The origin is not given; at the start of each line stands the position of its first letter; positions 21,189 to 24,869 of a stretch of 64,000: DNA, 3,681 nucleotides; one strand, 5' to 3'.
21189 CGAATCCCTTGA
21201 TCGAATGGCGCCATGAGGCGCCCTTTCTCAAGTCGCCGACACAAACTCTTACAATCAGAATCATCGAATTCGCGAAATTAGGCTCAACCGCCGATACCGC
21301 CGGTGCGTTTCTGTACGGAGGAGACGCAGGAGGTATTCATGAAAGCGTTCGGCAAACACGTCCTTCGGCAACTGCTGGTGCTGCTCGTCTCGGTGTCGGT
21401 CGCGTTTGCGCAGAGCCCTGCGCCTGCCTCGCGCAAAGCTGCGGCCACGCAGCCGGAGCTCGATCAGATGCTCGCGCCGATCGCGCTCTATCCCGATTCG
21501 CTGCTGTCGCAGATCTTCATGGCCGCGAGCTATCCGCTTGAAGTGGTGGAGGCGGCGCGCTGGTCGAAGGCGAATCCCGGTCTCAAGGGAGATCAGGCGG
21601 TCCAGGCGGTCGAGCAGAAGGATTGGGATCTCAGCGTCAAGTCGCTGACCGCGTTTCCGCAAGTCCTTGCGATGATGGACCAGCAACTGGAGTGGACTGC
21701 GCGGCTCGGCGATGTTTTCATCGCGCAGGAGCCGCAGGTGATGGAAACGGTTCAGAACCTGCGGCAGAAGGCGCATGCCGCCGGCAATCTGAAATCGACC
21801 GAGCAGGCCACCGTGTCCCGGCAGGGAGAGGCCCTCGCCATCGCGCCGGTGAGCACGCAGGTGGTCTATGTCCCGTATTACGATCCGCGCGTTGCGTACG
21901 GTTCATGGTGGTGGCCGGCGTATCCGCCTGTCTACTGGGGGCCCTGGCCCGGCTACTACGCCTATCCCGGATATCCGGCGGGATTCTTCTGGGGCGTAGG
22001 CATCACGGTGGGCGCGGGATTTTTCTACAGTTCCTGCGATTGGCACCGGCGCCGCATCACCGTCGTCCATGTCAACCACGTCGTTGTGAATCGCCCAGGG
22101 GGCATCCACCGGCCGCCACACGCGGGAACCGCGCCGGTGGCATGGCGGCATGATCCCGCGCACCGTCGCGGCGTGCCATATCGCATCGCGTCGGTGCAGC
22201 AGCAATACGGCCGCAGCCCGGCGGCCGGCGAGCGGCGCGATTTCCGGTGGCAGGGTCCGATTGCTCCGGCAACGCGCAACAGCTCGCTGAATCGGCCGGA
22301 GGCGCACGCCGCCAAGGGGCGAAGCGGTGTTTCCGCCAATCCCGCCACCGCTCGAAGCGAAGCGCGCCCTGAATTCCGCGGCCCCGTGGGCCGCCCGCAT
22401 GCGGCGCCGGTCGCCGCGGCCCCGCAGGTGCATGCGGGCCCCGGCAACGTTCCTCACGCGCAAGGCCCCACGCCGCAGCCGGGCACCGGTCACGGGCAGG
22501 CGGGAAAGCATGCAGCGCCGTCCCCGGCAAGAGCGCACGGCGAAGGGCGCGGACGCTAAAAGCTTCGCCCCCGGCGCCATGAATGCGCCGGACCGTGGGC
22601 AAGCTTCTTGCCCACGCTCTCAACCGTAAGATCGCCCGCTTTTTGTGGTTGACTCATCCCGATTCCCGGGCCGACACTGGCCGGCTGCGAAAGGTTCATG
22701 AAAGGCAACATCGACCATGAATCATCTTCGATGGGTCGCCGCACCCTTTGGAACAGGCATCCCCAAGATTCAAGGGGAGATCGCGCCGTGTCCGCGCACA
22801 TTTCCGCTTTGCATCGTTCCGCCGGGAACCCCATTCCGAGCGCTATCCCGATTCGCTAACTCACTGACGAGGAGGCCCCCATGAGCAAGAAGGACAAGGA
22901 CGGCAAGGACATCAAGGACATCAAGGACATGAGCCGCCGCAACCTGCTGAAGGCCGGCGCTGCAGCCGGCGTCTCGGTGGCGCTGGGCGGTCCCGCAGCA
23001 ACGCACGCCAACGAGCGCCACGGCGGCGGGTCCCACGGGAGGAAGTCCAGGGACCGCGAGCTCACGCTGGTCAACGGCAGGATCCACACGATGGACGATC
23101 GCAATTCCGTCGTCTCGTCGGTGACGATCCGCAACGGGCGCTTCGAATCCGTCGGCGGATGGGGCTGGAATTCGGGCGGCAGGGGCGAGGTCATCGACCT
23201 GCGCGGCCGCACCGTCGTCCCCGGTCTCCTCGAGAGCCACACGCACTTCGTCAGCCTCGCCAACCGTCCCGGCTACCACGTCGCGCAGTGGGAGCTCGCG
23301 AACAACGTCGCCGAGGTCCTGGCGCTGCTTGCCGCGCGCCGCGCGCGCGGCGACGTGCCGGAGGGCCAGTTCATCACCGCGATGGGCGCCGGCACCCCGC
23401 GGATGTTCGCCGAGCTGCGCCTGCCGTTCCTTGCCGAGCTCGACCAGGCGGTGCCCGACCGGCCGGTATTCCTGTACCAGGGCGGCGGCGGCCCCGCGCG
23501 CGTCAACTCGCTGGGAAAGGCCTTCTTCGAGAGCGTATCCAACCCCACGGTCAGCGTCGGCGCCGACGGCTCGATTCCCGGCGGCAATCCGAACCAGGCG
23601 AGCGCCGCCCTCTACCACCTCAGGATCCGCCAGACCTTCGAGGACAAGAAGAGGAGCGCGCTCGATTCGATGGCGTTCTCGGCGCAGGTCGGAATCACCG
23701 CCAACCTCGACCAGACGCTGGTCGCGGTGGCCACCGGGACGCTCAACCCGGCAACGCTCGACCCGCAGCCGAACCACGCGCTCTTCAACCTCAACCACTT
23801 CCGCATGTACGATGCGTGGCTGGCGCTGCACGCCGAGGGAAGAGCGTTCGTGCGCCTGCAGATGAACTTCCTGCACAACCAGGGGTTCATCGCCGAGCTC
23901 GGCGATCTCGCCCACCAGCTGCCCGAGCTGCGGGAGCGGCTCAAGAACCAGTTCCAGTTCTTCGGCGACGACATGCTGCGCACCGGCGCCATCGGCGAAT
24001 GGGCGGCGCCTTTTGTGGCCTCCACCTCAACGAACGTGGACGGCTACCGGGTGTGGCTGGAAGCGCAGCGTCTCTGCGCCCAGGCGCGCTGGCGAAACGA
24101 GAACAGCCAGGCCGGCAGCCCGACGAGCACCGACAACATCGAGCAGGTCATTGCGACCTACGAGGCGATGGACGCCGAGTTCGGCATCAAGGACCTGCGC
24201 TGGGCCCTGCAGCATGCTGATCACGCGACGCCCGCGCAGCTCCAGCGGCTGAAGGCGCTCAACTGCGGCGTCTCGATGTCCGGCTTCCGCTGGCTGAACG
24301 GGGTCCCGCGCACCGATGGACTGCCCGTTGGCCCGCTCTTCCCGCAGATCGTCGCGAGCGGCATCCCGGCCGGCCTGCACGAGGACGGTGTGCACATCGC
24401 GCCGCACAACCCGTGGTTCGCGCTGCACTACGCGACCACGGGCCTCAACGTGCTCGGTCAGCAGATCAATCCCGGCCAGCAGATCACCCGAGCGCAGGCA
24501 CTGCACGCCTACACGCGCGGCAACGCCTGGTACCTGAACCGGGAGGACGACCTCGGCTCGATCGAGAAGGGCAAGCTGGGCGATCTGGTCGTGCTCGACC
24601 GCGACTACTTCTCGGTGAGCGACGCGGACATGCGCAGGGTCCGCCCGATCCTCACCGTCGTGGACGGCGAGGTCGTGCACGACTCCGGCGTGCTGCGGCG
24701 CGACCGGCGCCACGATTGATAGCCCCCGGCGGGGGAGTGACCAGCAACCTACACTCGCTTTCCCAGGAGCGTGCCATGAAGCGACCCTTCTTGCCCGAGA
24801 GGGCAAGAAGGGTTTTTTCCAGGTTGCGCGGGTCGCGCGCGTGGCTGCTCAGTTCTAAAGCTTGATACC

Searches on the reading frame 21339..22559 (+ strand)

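Call 67: search_protein_families(library=pfam, proteins=[window:21339-22559:+], max_evalue=0.01)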
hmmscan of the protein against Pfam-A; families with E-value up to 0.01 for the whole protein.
window:21339-22559:+ (406 aa): 1 family
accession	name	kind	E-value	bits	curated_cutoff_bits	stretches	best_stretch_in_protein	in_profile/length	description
PF11737.13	DUF3300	-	7.2e-90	300.9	25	1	38-252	2-213/227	Protein of unknown function (DUF3300)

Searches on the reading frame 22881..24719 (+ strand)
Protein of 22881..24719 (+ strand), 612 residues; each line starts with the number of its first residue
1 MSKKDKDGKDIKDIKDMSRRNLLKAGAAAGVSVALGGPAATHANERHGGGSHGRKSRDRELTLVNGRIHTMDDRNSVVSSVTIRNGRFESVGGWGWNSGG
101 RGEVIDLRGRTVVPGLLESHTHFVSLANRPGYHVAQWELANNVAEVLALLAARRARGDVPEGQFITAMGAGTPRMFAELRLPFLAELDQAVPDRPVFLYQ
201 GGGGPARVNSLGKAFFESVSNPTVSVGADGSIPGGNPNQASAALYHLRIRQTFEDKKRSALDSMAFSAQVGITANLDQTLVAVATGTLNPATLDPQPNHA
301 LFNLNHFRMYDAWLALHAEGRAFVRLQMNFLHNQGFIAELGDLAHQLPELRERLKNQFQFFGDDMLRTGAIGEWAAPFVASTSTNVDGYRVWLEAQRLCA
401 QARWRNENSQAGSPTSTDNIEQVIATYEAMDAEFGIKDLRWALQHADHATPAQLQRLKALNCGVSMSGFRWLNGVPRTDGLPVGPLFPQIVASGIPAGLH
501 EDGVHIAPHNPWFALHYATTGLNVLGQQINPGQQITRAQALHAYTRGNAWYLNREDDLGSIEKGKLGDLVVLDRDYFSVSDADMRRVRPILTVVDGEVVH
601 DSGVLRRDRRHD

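Call 67: search_protein_families(library=pfam, proteins=[window:22881-24719:+], max_evalue=0.01)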
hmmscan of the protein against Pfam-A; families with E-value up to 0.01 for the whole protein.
window:22881-24719:+ (612 aa): 3 families
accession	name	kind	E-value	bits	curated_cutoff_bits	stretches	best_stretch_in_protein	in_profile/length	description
PF07969.17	Amidohydro_3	-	1.4e-45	157.1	29.7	1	103-600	1-472/472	Amidohydrolase family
PF01979.26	Amidohydro_1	-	2.3e-09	37.4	25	1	530-599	276-345/345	Amidohydrolase family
PF10518.14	TAT_signal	-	1.7e-05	25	22.7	1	16-36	1-21/21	TAT (twin-arginine translocation) pathway signal sequence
